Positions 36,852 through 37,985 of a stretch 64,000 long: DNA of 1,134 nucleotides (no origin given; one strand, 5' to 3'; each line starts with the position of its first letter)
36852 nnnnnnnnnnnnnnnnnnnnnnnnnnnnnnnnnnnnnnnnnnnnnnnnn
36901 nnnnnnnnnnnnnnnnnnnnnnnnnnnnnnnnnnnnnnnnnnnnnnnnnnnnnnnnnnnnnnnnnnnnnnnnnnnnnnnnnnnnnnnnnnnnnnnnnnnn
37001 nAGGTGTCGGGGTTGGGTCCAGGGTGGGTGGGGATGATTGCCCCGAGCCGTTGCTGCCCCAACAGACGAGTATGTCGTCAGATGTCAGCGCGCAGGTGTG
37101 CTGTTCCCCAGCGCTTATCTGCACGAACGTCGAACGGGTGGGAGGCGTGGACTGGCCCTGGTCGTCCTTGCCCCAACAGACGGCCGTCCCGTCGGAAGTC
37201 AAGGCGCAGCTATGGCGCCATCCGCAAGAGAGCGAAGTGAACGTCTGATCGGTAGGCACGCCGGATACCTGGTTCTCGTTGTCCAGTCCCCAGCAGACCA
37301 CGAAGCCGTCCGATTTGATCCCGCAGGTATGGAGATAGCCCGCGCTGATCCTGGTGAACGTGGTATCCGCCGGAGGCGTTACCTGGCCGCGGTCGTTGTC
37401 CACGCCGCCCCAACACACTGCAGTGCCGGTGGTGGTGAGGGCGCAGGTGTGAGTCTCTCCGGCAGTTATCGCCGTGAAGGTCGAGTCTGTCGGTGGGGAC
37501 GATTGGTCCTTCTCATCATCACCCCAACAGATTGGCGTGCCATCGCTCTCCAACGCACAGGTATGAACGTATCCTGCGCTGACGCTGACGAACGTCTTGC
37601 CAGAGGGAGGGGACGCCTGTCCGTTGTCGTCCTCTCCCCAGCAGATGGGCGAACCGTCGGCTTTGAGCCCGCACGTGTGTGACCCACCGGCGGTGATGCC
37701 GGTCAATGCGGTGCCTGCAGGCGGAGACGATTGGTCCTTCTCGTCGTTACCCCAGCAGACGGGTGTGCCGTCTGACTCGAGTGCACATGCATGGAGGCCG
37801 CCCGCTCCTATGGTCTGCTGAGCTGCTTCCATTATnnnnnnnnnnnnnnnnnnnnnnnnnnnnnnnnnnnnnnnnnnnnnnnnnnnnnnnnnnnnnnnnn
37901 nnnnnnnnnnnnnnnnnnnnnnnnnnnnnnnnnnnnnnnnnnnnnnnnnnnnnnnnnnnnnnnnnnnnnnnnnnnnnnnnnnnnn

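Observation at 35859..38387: Exported twin seven-bladed mini-RCC1 propeller protein on long Pro-Thr stalks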

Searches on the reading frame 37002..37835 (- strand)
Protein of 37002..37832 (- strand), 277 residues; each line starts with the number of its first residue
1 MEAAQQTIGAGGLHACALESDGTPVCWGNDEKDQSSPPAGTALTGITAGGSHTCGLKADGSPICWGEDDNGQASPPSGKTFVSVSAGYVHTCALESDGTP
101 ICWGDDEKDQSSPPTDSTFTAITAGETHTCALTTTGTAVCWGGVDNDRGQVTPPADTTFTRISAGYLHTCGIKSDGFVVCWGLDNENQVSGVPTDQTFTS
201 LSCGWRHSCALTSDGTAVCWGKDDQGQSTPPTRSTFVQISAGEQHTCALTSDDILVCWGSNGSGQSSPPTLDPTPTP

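Call 6: search_solved_structures(query=window:37017-37835:-, max_evalue=0.01, show_alignments=2)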
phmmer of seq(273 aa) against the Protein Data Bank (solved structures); distinct sequences matched with E-value up to 0.01: 31.
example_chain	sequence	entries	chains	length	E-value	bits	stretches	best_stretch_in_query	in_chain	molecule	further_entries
7a0k_A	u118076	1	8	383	7.1e-30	107.1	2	7-144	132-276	Predicted protein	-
7a0j_AAA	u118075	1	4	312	1.8e-26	95.9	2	8-199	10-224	Serine/threonine-protein kinase-like protein ACR4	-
3qhy_B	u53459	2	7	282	4.7e-26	94.5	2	8-145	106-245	Beta-lactamase inhibitory protein II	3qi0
1jtd_B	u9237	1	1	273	1.7e-25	92.7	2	8-145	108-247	beta-lactamase inhibitor protein II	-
9t9p_A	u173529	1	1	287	3e-25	91.9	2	8-145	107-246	Beta-lactamase inhibitory protein II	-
6xzn_A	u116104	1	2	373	4.9e-18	68.2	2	199-266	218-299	Ultraviolet-B receptor UVR8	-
4dnu_A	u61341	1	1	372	8.9e-18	67.4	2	199-266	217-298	AT5g63860/MGI19_6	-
4d9s_A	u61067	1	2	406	1.1e-17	67.1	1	193-228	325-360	UVB-resistance protein UVR8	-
6xzm_A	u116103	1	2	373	1.7e-17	66.5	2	199-266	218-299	Ultraviolet-B receptor UVR8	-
6xzl_A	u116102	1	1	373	3.1e-17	65.6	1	193-228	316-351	Ultraviolet-B receptor UVR8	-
4dnv_A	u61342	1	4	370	4.7e-17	65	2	193-228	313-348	AT5g63860/MGI19_6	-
4dnw_A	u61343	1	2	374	5.7e-17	64.7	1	193-228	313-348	AT5g63860/MGI19_6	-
4nc4_A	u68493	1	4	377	7.6e-17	64.3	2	193-228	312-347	Ultraviolet-B receptor UVR8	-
4naa_A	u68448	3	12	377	1e-16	63.9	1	193-228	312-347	Ultraviolet-B receptor UVR8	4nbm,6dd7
7vgg_B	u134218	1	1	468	3.6e-16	62.1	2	193-228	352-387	Ultraviolet-B receptor UVR8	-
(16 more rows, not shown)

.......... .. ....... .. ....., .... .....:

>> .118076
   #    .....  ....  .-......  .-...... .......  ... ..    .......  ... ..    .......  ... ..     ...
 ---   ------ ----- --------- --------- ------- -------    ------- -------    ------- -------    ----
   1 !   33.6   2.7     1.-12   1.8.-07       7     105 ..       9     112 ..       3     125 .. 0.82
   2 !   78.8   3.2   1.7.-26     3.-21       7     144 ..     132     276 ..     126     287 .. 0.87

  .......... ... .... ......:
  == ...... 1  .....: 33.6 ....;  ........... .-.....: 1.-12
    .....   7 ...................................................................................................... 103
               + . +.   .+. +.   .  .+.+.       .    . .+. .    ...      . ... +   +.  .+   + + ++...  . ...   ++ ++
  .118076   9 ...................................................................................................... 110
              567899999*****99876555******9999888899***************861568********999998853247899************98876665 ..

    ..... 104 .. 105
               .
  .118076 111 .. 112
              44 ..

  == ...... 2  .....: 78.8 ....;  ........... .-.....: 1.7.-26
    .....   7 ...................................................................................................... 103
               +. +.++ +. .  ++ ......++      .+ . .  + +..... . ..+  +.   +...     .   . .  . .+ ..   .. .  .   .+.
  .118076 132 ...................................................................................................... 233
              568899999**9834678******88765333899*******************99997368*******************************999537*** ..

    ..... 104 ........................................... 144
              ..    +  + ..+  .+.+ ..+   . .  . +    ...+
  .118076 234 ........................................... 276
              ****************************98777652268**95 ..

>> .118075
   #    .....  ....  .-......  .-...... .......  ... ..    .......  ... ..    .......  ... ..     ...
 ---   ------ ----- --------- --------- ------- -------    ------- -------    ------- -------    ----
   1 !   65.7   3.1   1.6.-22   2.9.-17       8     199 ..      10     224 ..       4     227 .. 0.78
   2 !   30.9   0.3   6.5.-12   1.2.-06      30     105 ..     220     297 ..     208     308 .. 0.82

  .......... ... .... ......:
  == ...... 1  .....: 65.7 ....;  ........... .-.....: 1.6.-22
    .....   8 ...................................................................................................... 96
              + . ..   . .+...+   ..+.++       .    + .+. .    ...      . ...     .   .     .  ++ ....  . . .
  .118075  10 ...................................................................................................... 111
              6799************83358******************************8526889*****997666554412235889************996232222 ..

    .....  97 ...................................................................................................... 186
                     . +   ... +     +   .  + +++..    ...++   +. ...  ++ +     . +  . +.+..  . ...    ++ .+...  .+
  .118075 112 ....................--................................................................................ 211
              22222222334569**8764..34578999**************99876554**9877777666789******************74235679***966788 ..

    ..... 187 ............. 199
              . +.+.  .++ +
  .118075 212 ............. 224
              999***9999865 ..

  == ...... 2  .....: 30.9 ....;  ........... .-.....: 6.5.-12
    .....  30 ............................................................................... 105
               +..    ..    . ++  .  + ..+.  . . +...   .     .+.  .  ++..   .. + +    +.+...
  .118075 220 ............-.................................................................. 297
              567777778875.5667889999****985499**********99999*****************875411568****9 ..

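Call 7: find_homologous_proteins(query=window:37017-37835:-, max_evalue=0.00001)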
Query seq(273 aa) (273 aa): 1970 proteins with E <= 0.00001 among 3841 candidates; the best 120 are listed.
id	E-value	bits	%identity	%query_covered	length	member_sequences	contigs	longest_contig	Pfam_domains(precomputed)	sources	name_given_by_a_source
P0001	2.8e-107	376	45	88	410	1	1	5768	PF13540.13,PF25390.2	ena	-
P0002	1.8e-102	360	35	92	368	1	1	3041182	PF00415.25,PF13540.13,PF25390.2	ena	-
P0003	6.8e-98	345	37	98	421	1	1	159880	PF13540.13,PF25390.2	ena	-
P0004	5.0e-86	306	35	91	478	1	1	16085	PF13540.13,PF25390.2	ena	-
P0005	1.0e-85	305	42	94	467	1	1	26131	PF13540.13,PF25390.2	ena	-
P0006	1.1e-81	292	37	88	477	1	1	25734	PF13540.13,PF25390.2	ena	-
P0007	2.3e-81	291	37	96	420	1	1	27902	PF00415.25,PF13540.13,PF25390.2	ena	-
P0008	4.6e-81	290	38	87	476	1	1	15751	PF00415.25,PF13540.13,PF25384.2,PF25390.2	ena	-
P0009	4.4e-79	284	42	96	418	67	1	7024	PF27111.1,PF13540.13,PF25390.2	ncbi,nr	ncbi:MAG: hypothetical protein F4Z88_05975, partial [Chloroflexi bacterium]|nr:hypothetical protein 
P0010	2.1e-78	281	43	96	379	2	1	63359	PF00415.25,PF13540.13,PF25390.2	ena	-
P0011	6.0e-77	276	47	94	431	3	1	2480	PF13540.13,PF25390.2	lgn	-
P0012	6.3e-77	276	48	97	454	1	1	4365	PF00415.25,PF13540.13,PF25390.2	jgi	jgi:alpha-tubulin suppressor-like RCC1 family protein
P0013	1.5e-76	275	45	93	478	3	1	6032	PF23446.2,PF01476.27,PF13540.13,PF23473.2,PF23472.2,PF25390.2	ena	-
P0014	1.4e-75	272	45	95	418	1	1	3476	PF00415.25,PF13540.13,PF25390.2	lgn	-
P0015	7.6e-74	266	35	92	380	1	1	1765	PF13540.13,PF25390.2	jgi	jgi:alpha-tubulin suppressor-like RCC1 family protein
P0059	2.2e-59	219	40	97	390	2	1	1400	PF13540.13,PF00395.26,PF25390.2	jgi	-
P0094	2.2e-53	199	41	92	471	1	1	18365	PF13540.13,PF00395.26,PF25390.2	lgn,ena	-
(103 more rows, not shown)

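Call 26: predict_structure(alignment_id=A1)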
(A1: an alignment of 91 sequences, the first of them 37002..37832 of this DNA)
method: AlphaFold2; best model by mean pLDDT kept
length: 277 residues; sequences in the alignment: 91
mean_pLDDT: 96.2   pTM: 0.92
mean pLDDT of the five models: 96.2, 96.1, 95.7, 95.5, 95.4
residues with pLDDT >= 90: 260; 70-90: 10; 50-70: 7; < 50: 0
segments of 3 or more residues with pLDDT < 50: none
pLDDT, mean of each block of 10 residues (from residue 1): 81 97 97 98 98 98 99 98 98 98 98 97 98 98 91 98 98 98 96 97 98 98 98 96 98 96 98 72
secondary structure, 60 per line:
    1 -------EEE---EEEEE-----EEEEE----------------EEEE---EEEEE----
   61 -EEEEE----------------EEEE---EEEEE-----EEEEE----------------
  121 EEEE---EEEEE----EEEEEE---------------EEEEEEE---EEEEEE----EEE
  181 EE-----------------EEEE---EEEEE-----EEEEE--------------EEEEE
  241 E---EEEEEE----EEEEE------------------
elements in order: E8-10 E14-18 E24-28 E45-48 E52-56 E62-66 E83-86 E90-94 E100-104 E121-124 E128-132 E137-142 E158-164 E168-173 E178-182 E200-203 E207-211 E217-221 E236-241 E245-250 E255-259

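Call 32: fold_search(model_id=the predicted structure, library=pdb)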
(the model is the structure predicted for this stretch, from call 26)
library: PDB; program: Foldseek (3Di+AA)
matches with E <= 10: 1244; with E <= 0.001: 453
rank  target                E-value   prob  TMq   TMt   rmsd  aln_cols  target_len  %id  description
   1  1jtd_B                2.0e-21  1.00  0.79  0.80   1.7       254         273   31  Crystal structure of beta-lactamase inhibitor protein-II in complex with TEM-1 beta-lactamase (released 2001-10-03)
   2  3qhy_B                1.4e-20  1.00  0.79  0.81   1.7       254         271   30  Structural, thermodynamic and kinetic analysis of the picomolar binding affinity interaction of the beta-lactamase inh (released 2011-07-20)
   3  3qi0_A                1.4e-20  1.00  0.79  0.81   2.0       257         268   30  Structural, thermodynamic and kinetic analysis of the picomolar binding affinity interaction of the beta-lactamase inh (released 2011-07-20)
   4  3qi0_C                2.1e-20  1.00  0.79  0.81   1.9       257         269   30  Structural, thermodynamic and kinetic analysis of the picomolar binding affinity interaction of the beta-lactamase inh (released 2011-07-20)
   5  3qi0_F                1.8e-19  1.00  0.79  0.82   2.0       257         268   30  Structural, thermodynamic and kinetic analysis of the picomolar binding affinity interaction of the beta-lactamase inh (released 2011-07-20)
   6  7a0k_B                1.8e-19  1.00  0.79  0.61   2.9       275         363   30  Crystal structure of the entire ectodomain from the Physcomitrella patens receptor kinase CR4 (released 2021-08-18)
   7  7a0k_C                2.4e-19  1.00  0.79  0.62   2.7       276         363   29  Crystal structure of the entire ectodomain from the Physcomitrella patens receptor kinase CR4 (released 2021-08-18)
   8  7a0k_E                2.6e-19  1.00  0.78  0.60   2.8       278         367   29  Crystal structure of the entire ectodomain from the Physcomitrella patens receptor kinase CR4 (released 2021-08-18)
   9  6xzn_A                2.8e-19  1.00  0.81  0.62   4.6       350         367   22  Arabidopsis UV-B photoreceptor UVR8 mutant G101S W285A (released 2021-01-13)
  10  6xzn_B                4.1e-19  1.00  0.82  0.64   4.3       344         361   22  Arabidopsis UV-B photoreceptor UVR8 mutant G101S W285A (released 2021-01-13)
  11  4dnv_A                4.3e-19  1.00  0.82  0.62   4.4       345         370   21  Crystal structure of the W285F mutant of UVB-resistance protein UVR8 (released 2012-03-07)
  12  7a0k_D                6.3e-19  1.00  0.80  0.61   2.7       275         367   30  Crystal structure of the entire ectodomain from the Physcomitrella patens receptor kinase CR4 (released 2021-08-18)
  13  7a0k_A                6.6e-19  1.00  0.80  0.61   2.7       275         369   29  Crystal structure of the entire ectodomain from the Physcomitrella patens receptor kinase CR4 (released 2021-08-18)
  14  7a0k_G                7.0e-19  1.00  0.79  0.61   2.9       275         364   29  Crystal structure of the entire ectodomain from the Physcomitrella patens receptor kinase CR4 (released 2021-08-18)
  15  7a0j_DDD              8.2e-19  1.00  0.79  0.80   3.3       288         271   27  Crystal structure of the CRINKLY WD40 ectodomain from the Arabidopsis thaliana receptor kinase ACR4 (released 2021-08-18)
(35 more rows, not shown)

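Call 41: search_solved_structures(query=window:37002-37832:-, max_evalue=1e-20, show_alignments=5)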
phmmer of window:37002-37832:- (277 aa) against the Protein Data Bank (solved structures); distinct sequences matched with E-value up to 1e-20: 5.
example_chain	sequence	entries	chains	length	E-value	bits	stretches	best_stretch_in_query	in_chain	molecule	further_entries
7a0k_A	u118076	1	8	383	1.4e-29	106.1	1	7-143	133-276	Predicted protein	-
7a0j_AAA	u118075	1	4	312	1.7e-26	96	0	7-198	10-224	Serine/threonine-protein kinase-like protein ACR4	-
1jtd_B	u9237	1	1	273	1.7e-25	92.8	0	7-144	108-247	beta-lactamase inhibitor protein II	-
9t9p_A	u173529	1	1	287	2.8e-25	92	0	7-144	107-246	Beta-lactamase inhibitory protein II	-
3qhy_B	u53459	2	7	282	3.1e-25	91.9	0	7-144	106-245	Beta-lactamase inhibitory protein II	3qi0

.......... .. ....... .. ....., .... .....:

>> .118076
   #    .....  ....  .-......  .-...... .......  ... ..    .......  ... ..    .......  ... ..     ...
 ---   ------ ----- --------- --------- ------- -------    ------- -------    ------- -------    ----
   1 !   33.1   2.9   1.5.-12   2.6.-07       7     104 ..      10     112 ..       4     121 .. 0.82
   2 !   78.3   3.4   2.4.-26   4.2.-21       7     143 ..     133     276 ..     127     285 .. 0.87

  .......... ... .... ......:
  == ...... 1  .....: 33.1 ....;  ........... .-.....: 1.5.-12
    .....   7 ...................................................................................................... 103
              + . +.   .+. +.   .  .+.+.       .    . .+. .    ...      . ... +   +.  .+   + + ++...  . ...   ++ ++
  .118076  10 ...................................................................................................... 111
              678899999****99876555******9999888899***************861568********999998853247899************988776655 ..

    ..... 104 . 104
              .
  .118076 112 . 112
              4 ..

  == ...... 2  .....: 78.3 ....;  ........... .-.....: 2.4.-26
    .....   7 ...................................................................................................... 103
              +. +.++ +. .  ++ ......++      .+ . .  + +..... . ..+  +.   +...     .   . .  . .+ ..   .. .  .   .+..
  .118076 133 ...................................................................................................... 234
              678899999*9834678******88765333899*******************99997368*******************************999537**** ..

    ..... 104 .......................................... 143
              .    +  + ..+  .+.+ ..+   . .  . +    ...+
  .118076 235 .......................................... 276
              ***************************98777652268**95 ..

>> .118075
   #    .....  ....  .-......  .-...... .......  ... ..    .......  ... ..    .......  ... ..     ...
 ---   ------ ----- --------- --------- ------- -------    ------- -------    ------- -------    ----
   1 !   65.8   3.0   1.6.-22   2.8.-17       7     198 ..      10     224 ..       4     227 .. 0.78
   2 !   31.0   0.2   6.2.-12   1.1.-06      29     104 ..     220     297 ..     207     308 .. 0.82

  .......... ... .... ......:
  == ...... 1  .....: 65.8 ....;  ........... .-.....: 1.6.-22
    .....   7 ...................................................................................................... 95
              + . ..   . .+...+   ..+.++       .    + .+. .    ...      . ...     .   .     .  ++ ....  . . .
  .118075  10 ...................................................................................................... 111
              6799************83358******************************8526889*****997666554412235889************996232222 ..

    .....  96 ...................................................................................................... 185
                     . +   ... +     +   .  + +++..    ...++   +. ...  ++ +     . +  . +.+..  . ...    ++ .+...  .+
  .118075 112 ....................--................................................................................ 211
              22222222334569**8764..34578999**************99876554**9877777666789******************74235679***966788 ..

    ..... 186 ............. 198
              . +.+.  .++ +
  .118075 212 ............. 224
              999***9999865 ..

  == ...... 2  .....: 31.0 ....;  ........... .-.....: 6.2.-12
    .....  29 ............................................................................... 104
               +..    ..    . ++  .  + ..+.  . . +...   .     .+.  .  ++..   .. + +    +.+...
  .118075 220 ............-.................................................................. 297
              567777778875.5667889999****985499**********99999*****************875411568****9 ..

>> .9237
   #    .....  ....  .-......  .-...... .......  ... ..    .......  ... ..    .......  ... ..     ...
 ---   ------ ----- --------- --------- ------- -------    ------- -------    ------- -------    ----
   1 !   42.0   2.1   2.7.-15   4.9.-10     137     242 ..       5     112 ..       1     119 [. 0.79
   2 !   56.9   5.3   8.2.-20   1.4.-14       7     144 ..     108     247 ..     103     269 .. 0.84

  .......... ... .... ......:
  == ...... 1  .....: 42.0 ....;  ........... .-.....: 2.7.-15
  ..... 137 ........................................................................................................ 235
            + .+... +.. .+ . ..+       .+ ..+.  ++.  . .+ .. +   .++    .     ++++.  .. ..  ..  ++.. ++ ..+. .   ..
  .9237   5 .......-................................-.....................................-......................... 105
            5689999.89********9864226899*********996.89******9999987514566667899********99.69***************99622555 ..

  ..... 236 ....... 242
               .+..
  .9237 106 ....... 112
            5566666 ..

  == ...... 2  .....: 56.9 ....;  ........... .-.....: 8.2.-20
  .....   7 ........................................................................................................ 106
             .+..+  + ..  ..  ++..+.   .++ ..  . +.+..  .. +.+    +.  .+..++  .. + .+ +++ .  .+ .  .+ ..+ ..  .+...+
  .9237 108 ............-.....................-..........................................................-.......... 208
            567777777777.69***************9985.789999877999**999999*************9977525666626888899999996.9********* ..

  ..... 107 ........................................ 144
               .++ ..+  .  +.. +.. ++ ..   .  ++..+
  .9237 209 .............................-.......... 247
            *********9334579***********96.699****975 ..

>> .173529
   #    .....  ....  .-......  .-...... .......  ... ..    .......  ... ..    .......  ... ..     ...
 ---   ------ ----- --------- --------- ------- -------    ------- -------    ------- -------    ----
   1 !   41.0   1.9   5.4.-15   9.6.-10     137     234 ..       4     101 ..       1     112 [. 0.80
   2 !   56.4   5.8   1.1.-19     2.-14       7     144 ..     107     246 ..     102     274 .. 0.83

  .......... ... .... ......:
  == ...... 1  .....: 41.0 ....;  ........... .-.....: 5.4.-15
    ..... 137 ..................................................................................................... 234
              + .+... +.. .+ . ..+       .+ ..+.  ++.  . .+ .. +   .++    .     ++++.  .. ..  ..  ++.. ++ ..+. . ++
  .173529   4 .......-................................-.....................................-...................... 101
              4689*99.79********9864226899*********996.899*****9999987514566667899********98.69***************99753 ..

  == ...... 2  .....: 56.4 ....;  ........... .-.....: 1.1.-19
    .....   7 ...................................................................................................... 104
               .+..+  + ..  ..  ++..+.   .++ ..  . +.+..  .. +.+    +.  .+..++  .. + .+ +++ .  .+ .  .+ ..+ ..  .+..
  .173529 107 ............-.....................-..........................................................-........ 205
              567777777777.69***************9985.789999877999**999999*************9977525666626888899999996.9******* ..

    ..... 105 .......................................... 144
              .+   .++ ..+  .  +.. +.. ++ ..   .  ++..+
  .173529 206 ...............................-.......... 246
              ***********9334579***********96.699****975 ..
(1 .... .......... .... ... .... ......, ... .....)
